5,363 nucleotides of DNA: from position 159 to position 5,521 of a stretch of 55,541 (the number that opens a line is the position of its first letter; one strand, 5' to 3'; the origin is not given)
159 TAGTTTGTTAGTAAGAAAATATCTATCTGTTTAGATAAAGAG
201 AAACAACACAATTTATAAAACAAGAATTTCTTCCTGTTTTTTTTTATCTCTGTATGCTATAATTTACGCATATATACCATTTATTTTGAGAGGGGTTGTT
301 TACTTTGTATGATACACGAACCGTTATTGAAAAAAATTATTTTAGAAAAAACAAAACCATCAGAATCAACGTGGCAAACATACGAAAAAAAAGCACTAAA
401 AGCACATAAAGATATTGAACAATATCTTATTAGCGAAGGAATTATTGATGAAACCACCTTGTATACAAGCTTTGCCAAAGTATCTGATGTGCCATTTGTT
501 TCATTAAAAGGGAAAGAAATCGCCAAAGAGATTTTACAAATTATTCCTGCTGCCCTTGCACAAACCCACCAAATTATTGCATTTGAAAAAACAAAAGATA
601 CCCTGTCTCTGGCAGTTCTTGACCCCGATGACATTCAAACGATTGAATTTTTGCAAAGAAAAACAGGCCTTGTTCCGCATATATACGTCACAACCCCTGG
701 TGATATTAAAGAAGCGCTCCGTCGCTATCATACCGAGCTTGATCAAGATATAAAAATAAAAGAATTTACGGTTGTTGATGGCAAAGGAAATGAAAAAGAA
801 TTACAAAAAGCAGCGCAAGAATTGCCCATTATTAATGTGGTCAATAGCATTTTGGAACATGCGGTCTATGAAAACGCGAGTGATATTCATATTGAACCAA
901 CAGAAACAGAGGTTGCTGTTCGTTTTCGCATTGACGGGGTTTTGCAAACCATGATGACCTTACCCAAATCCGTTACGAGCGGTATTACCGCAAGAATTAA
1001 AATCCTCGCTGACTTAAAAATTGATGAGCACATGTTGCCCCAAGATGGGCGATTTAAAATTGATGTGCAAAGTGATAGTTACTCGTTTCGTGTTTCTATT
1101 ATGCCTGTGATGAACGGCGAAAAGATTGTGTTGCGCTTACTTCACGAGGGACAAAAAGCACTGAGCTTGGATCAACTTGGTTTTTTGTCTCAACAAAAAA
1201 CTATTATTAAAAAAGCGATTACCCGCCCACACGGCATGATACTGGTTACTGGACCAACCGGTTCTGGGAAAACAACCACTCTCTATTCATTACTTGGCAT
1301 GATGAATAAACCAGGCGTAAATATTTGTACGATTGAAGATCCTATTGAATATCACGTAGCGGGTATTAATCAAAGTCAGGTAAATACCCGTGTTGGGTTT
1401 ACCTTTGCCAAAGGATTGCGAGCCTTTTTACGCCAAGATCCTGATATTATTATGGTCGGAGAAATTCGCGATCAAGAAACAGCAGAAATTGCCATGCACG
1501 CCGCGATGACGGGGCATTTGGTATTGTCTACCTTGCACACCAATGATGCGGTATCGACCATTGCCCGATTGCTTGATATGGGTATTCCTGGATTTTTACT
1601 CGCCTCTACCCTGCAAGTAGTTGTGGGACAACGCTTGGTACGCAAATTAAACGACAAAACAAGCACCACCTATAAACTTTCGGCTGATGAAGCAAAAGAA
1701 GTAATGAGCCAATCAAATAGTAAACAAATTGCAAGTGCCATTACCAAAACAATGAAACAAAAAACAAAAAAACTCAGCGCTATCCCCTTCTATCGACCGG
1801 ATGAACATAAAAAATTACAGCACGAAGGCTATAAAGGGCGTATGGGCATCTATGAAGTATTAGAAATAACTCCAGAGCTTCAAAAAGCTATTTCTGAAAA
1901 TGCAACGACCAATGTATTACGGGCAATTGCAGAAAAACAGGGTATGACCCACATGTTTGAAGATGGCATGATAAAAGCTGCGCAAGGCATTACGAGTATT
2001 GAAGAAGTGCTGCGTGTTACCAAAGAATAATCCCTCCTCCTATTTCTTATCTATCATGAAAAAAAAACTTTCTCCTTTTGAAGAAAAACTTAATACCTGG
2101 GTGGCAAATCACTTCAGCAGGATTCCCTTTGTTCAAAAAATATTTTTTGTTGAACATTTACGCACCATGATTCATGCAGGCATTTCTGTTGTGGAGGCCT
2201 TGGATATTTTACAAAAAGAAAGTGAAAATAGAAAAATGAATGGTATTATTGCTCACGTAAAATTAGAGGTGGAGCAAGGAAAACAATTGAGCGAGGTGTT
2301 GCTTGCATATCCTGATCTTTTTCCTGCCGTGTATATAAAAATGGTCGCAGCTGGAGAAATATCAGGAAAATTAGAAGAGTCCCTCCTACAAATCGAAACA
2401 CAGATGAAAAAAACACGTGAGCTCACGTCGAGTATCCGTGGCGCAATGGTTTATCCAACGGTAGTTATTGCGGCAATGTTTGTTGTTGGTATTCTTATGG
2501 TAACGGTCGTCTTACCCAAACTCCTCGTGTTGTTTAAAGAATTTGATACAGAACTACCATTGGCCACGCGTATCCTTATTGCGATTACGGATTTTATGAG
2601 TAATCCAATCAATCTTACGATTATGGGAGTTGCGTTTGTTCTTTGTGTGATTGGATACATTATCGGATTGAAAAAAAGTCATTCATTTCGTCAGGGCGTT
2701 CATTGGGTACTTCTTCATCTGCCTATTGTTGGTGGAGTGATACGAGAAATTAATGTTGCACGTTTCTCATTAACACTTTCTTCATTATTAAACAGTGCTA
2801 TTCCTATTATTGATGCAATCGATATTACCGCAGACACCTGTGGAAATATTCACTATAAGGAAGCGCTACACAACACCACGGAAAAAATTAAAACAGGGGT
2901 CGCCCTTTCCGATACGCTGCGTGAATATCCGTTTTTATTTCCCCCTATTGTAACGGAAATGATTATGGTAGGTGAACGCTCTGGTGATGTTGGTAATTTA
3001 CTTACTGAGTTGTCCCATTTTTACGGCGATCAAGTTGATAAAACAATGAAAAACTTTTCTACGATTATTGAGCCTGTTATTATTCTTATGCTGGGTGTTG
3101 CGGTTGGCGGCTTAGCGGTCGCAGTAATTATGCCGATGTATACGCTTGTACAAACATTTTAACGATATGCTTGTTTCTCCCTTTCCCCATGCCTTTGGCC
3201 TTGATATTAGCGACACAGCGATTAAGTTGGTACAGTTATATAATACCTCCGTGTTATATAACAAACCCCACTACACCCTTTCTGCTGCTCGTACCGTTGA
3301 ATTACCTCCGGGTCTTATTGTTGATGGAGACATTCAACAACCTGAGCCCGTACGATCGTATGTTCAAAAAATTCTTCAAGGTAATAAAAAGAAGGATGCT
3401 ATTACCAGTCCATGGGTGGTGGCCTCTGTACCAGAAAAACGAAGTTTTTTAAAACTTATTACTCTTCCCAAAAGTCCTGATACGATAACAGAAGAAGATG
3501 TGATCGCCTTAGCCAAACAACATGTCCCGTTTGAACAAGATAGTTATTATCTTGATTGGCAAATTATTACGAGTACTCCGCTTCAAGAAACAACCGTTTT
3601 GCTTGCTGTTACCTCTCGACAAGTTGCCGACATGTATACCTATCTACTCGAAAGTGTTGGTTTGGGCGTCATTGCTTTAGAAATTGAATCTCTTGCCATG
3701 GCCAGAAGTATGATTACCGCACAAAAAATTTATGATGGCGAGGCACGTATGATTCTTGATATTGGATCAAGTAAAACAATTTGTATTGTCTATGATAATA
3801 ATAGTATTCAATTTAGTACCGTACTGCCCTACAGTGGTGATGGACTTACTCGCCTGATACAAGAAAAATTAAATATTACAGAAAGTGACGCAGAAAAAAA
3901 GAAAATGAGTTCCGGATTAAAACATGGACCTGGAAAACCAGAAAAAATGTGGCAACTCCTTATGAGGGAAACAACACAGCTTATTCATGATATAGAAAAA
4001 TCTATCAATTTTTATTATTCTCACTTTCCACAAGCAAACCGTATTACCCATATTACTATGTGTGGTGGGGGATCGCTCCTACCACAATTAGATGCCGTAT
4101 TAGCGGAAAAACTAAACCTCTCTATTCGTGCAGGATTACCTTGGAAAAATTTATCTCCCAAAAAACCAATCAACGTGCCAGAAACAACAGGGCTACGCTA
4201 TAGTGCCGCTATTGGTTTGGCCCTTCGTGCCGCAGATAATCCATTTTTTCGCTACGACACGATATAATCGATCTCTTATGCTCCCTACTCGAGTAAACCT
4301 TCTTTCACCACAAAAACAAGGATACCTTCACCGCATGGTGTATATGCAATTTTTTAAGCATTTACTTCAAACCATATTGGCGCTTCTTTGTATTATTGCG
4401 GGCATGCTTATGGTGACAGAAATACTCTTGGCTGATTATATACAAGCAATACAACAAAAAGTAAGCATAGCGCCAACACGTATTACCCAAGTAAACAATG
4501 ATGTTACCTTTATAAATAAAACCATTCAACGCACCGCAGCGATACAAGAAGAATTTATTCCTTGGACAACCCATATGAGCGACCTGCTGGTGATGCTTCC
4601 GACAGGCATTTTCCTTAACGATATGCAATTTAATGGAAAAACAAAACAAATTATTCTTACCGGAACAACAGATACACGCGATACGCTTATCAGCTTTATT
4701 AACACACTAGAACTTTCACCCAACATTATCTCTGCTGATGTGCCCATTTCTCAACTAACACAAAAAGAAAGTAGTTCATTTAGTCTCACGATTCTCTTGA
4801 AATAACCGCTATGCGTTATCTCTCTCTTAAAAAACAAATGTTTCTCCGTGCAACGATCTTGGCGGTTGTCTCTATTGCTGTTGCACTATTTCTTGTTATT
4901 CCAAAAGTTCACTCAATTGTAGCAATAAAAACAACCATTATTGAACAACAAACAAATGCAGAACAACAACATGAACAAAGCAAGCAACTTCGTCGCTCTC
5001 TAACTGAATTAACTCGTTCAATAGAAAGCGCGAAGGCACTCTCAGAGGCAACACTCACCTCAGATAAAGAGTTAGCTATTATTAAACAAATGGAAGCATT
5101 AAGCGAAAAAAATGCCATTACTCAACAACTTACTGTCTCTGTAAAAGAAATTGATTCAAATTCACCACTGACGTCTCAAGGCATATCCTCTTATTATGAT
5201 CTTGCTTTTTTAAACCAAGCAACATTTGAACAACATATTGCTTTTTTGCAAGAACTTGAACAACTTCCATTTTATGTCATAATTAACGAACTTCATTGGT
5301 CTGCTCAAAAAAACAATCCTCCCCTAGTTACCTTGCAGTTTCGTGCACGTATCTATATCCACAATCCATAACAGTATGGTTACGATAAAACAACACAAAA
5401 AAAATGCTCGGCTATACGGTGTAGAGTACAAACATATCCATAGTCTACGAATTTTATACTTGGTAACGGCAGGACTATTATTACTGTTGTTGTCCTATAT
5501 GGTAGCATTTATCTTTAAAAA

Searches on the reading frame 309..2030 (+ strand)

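Call 8: search_protein_families(library=pfam, proteins=[window:309-2030:+], max_evalue=0.001)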
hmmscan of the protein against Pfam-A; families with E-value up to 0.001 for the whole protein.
window:309-2030:+ (573 aa): 7 families
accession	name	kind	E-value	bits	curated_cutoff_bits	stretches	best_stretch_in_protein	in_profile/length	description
PF00437.27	T2SSE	-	7.9e-131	436.5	24.9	1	169-569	3-370/370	Type II/IV secretion system protein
PF05157.20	MshEN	-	5.9e-15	55.5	23.1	1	60-140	2-83/90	MshEN domain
PF13086.12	AAA_11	-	7.9e-07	29.5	27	1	295-491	5-139/257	AAA domain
PF13604.12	AAA_30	-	2e-05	24.9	27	1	295-339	5-49/191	AAA domain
PF20720.3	nSTAND3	-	0.00039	20.6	27.2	1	304-347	13-56/155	Novel STAND NTPase 3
PF00004.35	AAA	-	0.00042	21.2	21.2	0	311-386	1-66/131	ATPase family associated with various cellular activities (AAA)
PF13401.12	AAA_22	-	0.00089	20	27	0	307-333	4-30/130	AAA domain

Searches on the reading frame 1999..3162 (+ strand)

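Call 8: search_protein_families(library=pfam, proteins=[window:1999-3162:+], max_evalue=0.001)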
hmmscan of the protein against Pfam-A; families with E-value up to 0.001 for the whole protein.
window:1999-3162:+ (387 aa): 1 family
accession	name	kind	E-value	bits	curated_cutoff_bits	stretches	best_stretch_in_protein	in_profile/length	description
PF00482.28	T2SSF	-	1.2e-53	180.8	25.2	2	50-173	1-125/125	Type II secretion system (T2SS), protein F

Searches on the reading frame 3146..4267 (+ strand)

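Call 8: search_protein_families(library=pfam, proteins=[window:3146-4267:+], max_evalue=0.001)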
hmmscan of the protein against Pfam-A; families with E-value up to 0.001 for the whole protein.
window:3146-4267:+ (373 aa): 3 families
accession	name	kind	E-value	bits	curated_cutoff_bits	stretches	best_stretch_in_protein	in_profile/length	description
PF11104.14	PilM_2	-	1.9e-36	126.1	27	1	18-362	1-339/340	Type IV pilus assembly protein PilM;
PF14450.12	FtsA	-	5.3e-14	53.1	31.8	1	203-357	2-127/127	Cell division protein FtsA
PF06723.19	MreB_Mbl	-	3.2e-06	26.7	27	0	303-328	277-302/327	MreB/Mbl protein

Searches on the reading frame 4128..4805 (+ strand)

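Call 8: search_protein_families(library=pfam, proteins=[window:4128-4805:+], max_evalue=0.001)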
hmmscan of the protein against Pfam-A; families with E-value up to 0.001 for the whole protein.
window:4128-4805:+ (225 aa): 1 family
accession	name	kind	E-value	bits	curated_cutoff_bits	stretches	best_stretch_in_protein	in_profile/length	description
PF05137.18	PilN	-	3e-06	27.6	22.8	1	150-221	3-75/78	Fimbrial assembly protein (PilN)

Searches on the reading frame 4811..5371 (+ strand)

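Call 8: search_protein_families(library=pfam, proteins=[window:4811-5371:+], max_evalue=0.001)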
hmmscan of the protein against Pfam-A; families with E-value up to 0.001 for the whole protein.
window:4811-5371:+ (186 aa): 1 family
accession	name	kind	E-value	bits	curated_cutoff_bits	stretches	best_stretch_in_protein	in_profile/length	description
PF12725.13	DUF3810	-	7.1e-05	22.8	28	1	8-129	53-172/311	Protein of unknown function (DUF3810)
